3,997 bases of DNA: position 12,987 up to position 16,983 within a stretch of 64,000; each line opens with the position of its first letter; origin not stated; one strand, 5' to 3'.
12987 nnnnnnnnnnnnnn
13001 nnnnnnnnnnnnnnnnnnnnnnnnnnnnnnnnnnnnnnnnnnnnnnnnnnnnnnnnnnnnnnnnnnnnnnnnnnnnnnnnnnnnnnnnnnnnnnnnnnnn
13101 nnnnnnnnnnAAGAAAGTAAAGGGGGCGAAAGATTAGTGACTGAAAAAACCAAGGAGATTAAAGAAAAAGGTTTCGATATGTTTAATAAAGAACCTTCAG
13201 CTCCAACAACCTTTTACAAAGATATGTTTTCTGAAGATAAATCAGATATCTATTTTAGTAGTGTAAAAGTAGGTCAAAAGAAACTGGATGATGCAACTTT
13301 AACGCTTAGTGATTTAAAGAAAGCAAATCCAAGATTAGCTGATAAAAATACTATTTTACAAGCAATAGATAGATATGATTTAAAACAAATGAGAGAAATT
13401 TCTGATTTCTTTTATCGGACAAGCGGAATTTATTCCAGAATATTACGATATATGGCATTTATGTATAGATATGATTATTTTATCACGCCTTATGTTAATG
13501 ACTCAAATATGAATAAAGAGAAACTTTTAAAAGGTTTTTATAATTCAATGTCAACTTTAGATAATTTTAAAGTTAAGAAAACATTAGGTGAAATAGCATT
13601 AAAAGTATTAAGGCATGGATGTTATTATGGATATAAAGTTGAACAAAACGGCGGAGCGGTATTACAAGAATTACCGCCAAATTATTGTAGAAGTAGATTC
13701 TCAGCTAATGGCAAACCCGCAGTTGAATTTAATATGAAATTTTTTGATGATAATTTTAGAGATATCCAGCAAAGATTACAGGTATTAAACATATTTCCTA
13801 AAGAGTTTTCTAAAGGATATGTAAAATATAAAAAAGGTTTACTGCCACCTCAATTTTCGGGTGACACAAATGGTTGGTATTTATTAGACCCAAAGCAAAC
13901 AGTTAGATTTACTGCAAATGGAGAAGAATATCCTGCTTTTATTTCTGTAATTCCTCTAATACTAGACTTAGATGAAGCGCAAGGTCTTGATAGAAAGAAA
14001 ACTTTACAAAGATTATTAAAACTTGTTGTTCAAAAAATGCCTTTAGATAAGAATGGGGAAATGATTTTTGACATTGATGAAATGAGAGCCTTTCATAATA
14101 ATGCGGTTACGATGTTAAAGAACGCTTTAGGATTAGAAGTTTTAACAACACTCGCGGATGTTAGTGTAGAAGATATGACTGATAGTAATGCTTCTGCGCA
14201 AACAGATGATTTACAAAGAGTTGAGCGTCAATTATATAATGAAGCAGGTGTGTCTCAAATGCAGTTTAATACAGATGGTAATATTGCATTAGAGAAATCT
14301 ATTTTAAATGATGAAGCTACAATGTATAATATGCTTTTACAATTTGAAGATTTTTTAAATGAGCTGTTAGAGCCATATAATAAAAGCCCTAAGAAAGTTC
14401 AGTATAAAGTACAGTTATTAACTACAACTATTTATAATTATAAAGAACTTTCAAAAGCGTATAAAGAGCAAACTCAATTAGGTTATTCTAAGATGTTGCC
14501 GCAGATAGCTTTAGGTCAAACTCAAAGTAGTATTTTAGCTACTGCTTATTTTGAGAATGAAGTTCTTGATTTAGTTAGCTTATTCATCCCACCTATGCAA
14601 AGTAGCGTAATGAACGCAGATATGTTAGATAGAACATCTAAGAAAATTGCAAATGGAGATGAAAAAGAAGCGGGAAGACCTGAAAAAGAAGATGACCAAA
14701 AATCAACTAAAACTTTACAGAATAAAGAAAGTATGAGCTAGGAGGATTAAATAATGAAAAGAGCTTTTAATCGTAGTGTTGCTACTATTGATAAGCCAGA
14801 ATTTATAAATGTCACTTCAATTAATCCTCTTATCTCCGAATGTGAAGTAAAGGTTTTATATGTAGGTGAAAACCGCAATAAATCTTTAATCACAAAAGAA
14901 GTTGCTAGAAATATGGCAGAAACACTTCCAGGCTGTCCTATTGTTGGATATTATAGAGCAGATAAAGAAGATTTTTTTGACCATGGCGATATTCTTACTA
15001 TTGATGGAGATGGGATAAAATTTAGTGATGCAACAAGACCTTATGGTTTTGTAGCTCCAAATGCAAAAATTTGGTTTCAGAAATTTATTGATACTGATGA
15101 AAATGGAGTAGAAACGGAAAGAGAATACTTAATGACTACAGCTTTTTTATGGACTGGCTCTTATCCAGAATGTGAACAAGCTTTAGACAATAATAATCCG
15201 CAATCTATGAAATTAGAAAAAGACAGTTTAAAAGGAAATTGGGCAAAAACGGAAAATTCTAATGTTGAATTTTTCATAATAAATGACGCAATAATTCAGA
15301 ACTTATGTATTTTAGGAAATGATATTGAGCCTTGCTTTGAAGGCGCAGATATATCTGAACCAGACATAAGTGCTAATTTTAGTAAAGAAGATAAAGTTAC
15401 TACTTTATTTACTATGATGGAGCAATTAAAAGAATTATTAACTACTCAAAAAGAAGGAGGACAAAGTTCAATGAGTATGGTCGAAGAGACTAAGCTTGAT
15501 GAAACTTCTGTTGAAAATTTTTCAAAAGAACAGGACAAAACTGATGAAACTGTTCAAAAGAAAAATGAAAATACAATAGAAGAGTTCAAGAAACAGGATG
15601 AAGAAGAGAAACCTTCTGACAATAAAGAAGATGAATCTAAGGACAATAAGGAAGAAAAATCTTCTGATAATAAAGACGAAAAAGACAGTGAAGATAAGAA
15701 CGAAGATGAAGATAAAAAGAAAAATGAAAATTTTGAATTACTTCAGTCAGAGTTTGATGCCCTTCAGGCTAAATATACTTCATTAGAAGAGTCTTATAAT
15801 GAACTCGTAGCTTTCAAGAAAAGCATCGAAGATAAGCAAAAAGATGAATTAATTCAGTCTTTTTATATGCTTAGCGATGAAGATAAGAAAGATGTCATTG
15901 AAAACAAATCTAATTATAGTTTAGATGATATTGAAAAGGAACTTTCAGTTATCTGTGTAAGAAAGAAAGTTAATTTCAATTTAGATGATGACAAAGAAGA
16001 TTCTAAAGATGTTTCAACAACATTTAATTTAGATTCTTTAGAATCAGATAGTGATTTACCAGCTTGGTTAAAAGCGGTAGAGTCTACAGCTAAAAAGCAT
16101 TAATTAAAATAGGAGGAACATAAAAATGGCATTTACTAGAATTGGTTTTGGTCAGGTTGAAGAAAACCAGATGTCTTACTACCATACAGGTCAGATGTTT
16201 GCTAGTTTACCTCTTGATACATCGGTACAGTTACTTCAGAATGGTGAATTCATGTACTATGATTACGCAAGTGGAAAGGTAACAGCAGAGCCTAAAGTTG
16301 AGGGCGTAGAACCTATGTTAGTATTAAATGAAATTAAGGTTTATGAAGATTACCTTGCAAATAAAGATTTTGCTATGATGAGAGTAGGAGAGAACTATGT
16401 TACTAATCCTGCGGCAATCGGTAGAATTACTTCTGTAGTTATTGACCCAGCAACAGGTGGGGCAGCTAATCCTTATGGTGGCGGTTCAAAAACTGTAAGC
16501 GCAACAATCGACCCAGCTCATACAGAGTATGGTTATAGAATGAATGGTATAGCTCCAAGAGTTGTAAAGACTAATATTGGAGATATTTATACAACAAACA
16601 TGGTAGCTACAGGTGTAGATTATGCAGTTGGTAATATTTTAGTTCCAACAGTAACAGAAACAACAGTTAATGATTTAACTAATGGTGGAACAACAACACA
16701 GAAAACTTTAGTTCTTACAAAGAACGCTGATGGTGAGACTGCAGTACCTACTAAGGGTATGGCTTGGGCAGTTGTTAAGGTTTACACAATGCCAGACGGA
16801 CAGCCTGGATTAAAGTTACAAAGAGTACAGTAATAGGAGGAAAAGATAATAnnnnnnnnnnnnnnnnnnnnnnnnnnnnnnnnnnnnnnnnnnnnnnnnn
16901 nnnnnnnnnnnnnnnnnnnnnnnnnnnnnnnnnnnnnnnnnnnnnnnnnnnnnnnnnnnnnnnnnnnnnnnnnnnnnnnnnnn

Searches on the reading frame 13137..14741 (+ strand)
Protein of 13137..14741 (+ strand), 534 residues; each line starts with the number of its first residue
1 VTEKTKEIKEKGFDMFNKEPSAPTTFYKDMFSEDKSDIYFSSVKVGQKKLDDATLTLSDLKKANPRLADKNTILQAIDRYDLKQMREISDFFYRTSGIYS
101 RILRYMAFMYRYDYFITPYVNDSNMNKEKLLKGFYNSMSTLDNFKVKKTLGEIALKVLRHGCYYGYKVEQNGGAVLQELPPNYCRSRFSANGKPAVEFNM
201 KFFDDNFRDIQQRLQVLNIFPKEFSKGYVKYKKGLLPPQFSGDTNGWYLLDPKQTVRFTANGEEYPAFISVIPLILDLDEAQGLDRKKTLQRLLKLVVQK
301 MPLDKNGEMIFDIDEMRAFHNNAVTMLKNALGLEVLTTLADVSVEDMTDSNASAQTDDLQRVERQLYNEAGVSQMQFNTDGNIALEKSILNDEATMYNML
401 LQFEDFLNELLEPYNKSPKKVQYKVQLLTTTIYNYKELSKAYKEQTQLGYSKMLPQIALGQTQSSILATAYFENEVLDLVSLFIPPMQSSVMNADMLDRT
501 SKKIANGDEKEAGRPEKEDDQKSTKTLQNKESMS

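Call 15: search_protein_families(library=phrogs, proteins=[window:13137-14741:+], max_evalue=0.001)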
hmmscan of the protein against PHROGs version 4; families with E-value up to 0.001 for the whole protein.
window:13137-14741:+ (534 aa): 1 family
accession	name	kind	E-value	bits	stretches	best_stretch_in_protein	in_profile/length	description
phrog_2739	-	head and packaging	4.2e-86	290.6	1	67-532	47-495/501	portal protein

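Call 32: search_dna_similar(query=window:13137-14741:+, collection=phages, mode=protein, max_evalue=0.00001, max_rows=15)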
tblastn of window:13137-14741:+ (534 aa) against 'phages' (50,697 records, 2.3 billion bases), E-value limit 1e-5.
Records with a match: 68; places in all: 68; records where one place covers at least 80% of the query: 67.
Best place of each record, by identity: <60% 68.
By first word of the organism name: Bacillus 36; Enterococcus 7; Clostridioides 6; Staphylococcus 4; Mammaliicoccus 4; Bacteriophage 2; Brevibacillus 2; Clostridium 2; Lactococcus 2; Phage 1; and 2 more.
By host as written in the record: Bacillus anthracis Sterne 10; Bacillus cereus 7; Bacillus anthracis 7; - 4; Enterococcus faecium 4; Clostridioides difficile 3; Enterococcus faecalis 2; Brevibacillus laterosporus 2; and 22 more.
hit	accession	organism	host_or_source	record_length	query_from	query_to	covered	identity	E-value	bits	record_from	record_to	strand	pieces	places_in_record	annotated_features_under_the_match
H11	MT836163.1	Bacteriophage sp.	human fecal samples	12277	1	534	100%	59.6%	0e+0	675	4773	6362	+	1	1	record has no annotation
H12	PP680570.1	Enterococcus phage VRE9_4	Enterococcus faecium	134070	17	529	96%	33.5%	3e-72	256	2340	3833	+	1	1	portal protein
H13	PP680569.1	Enterococcus phage VRE9_3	Enterococcus faecium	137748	17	529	96%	33.5%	3e-72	256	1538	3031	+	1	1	portal protein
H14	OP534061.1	Enterococcus phage H1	Enterococcus faecium 374iF1 (22)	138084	17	529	96%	33.5%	3e-72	256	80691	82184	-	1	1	hypothetical protein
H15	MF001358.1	Enterococcus phage EF1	Enterococcus faecalis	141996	17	529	96%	33.5%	3e-72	256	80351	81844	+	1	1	hypothetical protein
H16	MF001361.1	Enterococcus phage EF5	Enterococcus faecalis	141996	17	529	96%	33.5%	3e-72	256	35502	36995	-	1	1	hypothetical protein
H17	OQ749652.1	Phage Phass-1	human gut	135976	81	532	85%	38.0%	3e-104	349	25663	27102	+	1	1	hypothetical protein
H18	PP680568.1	Enterococcus phage VRE9_2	Enterococcus faecium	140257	17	529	96%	33.3%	1e-71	254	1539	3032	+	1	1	portal protein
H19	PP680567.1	Enterococcus phage VRE9_1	Enterococcus faecium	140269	17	529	96%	33.3%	1e-71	254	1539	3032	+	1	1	portal protein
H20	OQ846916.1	Alicyclobacillus phage KKP_3916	Alicyclobacillus acidoterrestris strain ...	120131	84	534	84%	30.1%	1e-42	169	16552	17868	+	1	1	hypothetical protein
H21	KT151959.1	Brevibacillus phage Sundance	Brevibacillus laterosporus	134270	55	525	88%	26.9%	1e-42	169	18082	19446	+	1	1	putative structural protein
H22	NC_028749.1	Brevibacillus phage Sundance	Brevibacillus laterosporus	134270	55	525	88%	26.9%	1e-42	169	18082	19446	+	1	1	portal protein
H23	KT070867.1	Bacillus phage PBC2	Bacillus cereus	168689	53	531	90%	24.8%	1e-27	124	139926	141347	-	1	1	putative structural protein | hypothetical protein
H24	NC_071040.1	Bacillus phage PBC2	Bacillus cereus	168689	53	531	90%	24.8%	1e-27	124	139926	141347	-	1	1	portal protein | hypothetical protein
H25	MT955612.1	Staphylococcus phage SPbeta-like 2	Staphylococcus haemolyticus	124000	71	532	87%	25.6%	1e-26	120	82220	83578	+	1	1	hypothetical protein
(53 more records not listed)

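Call 37: get_annotated_region(hit=H17, flank=1000)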
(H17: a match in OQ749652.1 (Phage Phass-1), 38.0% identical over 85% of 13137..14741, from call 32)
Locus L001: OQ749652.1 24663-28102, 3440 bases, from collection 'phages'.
description: Phage Phass-1, complete genome.
organism: Phage Phass-1 (NCBI taxid 3043662)
taxonomy: Viruses; Duplodnaviria; Heunggongvirae; Uroviricota; Caudoviricetes; Caudoviricetes code 15 clade
host: -; source: human gut; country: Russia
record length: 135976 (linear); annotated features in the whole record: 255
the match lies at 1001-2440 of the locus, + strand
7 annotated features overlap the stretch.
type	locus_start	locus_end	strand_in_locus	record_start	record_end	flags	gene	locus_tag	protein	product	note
CDS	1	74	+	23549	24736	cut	-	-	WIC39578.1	hypothetical protein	-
CDS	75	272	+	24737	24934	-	-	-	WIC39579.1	hypothetical protein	-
CDS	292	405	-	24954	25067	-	-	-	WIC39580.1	hypothetical protein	-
CDS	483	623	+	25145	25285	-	-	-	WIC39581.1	hypothetical protein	-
CDS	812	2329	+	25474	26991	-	-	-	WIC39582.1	hypothetical protein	-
CDS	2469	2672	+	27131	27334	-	-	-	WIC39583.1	hypothetical protein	-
CDS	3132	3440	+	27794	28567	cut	-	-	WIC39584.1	hypothetical protein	-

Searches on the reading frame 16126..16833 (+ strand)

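Call 15: search_protein_families(library=phrogs, proteins=[window:16126-16833:+], max_evalue=0.001)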
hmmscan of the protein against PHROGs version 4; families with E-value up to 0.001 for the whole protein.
window:16126-16833:+ (235 aa): 1 family
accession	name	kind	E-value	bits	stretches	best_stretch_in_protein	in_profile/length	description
phrog_35301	-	unknown function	1e-07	32.7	1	4-88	7-103/205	-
